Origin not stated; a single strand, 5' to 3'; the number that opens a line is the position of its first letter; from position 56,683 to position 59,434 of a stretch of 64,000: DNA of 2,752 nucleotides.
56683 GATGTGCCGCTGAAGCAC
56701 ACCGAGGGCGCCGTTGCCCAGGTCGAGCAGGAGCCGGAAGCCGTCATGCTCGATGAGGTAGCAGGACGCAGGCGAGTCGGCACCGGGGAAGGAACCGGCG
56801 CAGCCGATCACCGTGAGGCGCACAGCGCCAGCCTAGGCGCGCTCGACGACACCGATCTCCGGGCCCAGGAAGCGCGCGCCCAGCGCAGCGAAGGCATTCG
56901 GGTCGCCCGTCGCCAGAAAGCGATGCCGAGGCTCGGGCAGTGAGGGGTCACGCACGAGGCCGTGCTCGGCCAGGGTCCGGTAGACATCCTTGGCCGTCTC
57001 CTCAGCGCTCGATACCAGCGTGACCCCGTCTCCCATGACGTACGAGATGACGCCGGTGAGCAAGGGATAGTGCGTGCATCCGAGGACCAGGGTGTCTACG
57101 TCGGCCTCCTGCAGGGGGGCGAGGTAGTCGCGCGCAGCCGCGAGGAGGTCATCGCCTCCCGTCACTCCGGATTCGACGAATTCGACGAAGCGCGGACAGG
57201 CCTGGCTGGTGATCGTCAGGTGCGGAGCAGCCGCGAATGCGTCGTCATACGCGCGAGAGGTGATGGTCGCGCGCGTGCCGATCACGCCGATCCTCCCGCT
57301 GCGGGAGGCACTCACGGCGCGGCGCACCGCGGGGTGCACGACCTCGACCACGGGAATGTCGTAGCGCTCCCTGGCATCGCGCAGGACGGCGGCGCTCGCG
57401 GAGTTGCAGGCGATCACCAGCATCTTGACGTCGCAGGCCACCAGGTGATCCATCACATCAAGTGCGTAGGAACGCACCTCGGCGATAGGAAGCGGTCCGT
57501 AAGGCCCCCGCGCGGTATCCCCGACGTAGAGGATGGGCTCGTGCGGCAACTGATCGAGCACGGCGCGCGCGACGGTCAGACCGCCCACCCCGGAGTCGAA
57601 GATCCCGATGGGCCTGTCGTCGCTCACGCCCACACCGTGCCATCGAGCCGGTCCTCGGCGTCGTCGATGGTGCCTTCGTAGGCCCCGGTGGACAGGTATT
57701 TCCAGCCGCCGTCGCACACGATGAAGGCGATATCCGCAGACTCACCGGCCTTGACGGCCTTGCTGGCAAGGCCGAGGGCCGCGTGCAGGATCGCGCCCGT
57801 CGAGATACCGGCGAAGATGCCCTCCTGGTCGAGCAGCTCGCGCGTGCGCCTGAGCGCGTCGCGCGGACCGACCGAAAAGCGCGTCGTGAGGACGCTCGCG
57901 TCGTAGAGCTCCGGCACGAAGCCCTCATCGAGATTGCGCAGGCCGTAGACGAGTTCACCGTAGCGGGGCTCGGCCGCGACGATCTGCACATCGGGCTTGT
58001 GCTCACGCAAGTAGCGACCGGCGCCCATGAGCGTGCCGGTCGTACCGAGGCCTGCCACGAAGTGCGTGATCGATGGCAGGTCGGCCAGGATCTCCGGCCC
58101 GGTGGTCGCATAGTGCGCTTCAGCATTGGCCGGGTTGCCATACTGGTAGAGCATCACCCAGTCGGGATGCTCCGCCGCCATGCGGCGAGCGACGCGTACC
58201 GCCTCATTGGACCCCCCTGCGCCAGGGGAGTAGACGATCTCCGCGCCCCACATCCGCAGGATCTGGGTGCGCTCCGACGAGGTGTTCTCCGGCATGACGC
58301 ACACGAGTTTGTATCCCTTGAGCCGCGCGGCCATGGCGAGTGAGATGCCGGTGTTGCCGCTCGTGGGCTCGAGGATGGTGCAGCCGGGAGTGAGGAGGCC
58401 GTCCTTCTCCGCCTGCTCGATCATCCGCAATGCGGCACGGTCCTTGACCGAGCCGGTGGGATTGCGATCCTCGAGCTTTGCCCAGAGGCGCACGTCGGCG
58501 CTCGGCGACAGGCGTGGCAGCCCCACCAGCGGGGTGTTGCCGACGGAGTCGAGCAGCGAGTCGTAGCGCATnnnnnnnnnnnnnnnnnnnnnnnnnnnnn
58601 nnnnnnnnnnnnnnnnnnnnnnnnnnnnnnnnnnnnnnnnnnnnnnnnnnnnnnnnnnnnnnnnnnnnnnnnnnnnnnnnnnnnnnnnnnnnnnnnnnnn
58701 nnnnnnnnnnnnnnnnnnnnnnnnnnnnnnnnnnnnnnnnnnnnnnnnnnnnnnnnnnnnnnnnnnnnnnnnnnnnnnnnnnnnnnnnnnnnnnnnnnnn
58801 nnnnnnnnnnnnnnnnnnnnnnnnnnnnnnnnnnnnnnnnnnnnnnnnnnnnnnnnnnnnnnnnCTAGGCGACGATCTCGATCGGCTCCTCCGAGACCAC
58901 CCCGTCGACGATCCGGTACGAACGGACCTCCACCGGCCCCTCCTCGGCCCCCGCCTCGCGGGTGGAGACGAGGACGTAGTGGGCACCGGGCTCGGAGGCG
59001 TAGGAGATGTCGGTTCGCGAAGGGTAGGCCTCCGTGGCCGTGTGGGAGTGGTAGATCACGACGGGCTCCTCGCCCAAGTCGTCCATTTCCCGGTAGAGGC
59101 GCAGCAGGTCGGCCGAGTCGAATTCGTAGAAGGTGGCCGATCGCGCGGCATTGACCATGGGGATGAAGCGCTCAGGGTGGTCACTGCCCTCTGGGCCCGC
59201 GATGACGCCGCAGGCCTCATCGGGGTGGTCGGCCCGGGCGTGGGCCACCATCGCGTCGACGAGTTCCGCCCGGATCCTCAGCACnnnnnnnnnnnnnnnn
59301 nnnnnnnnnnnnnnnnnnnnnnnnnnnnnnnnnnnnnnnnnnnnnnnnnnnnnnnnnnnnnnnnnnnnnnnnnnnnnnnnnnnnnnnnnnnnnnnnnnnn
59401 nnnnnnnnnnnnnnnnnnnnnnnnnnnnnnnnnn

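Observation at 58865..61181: Lone rhodopsin gene inserted on the opposite strand inside the conserved clpS-DUF2017 / mec-cysO-cysM housekeeping block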

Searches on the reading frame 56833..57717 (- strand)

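Call 3: search_protein_families(library=pfam, proteins=[window:56833-57717:-])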
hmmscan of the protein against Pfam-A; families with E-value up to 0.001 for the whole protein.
window:56833-57717:- (294 aa): 1 family
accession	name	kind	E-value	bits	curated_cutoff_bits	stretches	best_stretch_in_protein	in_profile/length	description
PF01177.27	Asp_Glu_race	-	2.8e-21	76.7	31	1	50-243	17-209/211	Asp/Glu/Hydantoin racemase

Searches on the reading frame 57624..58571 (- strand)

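Call 3: search_protein_families(library=pfam, proteins=[window:57624-58571:-])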
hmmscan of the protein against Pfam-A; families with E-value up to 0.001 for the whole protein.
window:57624-58571:- (315 aa): 1 family
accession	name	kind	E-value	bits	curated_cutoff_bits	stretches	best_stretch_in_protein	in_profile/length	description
PF00291.31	PALP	-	5.7e-73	246.3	35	1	8-287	3-295/295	Pyridoxal-phosphate dependent enzyme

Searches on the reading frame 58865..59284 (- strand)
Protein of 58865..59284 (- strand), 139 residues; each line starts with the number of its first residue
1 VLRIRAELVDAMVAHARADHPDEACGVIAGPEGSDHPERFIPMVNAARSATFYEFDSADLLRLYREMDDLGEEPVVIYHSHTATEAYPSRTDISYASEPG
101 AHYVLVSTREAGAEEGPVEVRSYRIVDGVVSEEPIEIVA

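Call 3: search_protein_families(library=pfam, proteins=[window:58865-59284:-])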
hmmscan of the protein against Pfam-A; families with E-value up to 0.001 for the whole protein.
window:58865-59284:- (139 aa): 1 family
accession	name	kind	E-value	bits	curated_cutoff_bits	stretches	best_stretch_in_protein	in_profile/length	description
PF14464.11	Prok-JAB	-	9.2e-32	109.8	25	1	6-114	2-104/114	Prokaryotic homologs of the JAB domain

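Call 16: find_related_loci(query=window:58865-59284:-, collection=genome_contigs, flank=6000)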
Query window:58865-59284:- (139 aa) in genome_contigs; peptide patterns used: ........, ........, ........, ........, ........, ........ (x = any residue, [..] = any of these).
600 stretches matched a pattern (row limit reached: there are more); 578 encode a relative of the query (tblastn E <= 1e-3); the best 80 are kept; 80 distinct loci.
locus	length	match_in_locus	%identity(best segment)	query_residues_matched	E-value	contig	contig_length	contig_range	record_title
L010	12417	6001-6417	93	1-139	4e-81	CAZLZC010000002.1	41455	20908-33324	MAG TPA_asm: uncultured Actinomyces sp. isolate SRP272421_co4_312 genome assembly, contig: NODE_1581_length_41455_cov_10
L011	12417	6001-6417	87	1-139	5e-76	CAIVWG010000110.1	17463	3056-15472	uncultured bacterium isolate LaPlata-a_bin-1899 genome assembly, contig: bin-1899:110/277, whole genome shotgun sequence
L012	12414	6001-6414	82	1-138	3e-74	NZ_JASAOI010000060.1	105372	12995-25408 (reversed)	Yinghuangia seranimata strain CCTCC AA 206006 Scaffold34_1, whole genome shotgun sequence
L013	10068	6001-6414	80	1-138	1e-72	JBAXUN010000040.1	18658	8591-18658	MAG: Actinomycetes bacterium isolate ELA662 MAG662_40, whole genome shotgun sequence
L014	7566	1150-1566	81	1-139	6e-73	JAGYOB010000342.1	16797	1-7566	MAG: Candidatus Nanopelagicales bacterium isolate M55B157 k51_517437_flag_0_multi_24.5625_len_16797, whole genome shotgu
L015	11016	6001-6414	81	1-138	2e-72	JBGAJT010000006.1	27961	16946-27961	MAG: Candidatus Nanopelagicales bacterium isolate MAG_MBR_AS.51 MBRAS-51_NODE_6_length_27961_cov_3.994764, whole genome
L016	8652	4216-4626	80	1-137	3e-71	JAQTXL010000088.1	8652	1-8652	MAG: Candidatus Nanopelagicales bacterium isolate STC_133 NODE_20431_length_8652_cov_5.605865_Sandtown_C, whole genome s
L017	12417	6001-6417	80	1-139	5e-71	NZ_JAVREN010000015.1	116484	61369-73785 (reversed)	Streptomyces boetiae strain DSM 44917 NODE_15_length_116484_cov_16.298641, whole genome shotgun sequence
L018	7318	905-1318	75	1-138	8e-70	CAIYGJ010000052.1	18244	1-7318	MAG: uncultured actinobacterium isolate Kiruna_bin-00600 genome assembly, contig: bin-00600:052/242, whole genome shotgu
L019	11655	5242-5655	76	1-138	2e-69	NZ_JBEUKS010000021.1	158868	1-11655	Streptacidiphilus sp. N1-10 contig21, whole genome shotgun sequence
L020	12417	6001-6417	80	1-139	2e-69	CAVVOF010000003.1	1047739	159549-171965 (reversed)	MAG: uncultured Actinomycetota bacterium isolate MFD09779.bin.1.366 genome assembly, contig: contig_28726, whole genome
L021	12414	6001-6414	80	1-138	4e-69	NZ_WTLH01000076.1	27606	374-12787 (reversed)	Streptomyces sp. YIM 98790 Scaffold76, whole genome shotgun sequence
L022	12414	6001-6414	75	1-138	1e-68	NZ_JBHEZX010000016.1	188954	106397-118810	Streptacidiphilus sp. N1-1 contig16, whole genome shotgun sequence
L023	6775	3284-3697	78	1-138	1e-68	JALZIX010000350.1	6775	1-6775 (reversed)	MAG: Actinomycetota bacterium isolate MOJ bin25 SC8837-39_k127_1776042, whole genome shotgun sequence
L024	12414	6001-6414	77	1-138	2e-68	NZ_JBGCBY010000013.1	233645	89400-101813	Streptacidiphilus sp. MAP12-16 Ga0532216_13, whole genome shotgun sequence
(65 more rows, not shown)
